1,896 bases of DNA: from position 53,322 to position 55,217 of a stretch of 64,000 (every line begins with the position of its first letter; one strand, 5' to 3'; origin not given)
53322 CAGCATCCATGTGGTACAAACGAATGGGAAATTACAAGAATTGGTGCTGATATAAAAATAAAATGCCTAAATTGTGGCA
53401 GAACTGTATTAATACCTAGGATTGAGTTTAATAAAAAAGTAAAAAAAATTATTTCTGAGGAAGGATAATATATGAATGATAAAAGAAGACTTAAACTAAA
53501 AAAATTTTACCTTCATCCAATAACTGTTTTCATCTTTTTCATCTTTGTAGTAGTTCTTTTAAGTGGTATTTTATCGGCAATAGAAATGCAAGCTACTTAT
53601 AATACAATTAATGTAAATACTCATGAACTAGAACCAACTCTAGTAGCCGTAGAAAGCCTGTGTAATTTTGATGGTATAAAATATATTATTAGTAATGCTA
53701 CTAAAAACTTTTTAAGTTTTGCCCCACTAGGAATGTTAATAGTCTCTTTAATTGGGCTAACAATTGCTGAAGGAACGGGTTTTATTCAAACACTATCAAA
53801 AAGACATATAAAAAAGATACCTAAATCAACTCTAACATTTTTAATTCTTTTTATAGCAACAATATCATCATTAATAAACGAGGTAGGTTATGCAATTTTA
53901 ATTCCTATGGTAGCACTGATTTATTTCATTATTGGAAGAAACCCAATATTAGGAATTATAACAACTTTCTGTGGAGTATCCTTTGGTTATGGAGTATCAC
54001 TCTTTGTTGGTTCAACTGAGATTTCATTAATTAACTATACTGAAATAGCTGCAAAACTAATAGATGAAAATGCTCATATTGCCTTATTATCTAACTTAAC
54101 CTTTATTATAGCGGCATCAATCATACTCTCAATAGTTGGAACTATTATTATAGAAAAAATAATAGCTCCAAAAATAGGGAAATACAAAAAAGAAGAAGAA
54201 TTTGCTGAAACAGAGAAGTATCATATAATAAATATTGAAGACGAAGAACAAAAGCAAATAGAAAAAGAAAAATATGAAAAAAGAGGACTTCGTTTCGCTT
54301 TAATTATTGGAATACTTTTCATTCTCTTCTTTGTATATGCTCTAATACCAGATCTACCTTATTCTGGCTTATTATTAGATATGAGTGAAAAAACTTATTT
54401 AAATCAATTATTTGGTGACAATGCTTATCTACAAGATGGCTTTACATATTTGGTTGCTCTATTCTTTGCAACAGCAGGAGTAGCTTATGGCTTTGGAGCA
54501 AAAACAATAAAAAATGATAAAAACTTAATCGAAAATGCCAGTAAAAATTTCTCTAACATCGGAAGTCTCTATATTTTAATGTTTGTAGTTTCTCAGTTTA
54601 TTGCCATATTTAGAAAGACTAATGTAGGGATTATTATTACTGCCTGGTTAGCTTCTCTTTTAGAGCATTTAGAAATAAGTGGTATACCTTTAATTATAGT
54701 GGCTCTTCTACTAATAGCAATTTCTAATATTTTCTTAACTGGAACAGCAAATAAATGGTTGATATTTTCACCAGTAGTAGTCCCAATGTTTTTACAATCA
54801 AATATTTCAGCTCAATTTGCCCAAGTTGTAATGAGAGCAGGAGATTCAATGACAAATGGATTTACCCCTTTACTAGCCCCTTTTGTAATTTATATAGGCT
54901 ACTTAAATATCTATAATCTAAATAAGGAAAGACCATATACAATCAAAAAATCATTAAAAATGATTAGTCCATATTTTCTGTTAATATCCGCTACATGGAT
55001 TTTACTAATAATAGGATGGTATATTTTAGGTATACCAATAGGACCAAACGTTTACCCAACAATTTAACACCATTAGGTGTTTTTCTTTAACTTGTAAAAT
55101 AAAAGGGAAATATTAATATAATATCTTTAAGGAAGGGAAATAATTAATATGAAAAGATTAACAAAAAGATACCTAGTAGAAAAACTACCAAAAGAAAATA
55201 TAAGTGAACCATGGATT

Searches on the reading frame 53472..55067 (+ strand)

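Call 16: search_protein_families(library=pfam, proteins=[window:53472-55067:+])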
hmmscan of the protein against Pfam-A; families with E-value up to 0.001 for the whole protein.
window:53472-55067:+ (531 aa): 1 family
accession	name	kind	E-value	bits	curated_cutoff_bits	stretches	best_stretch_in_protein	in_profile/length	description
PF03806.19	ABG_transport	-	1.5e-103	347.1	27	1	15-528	15-499/502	AbgT putative transporter family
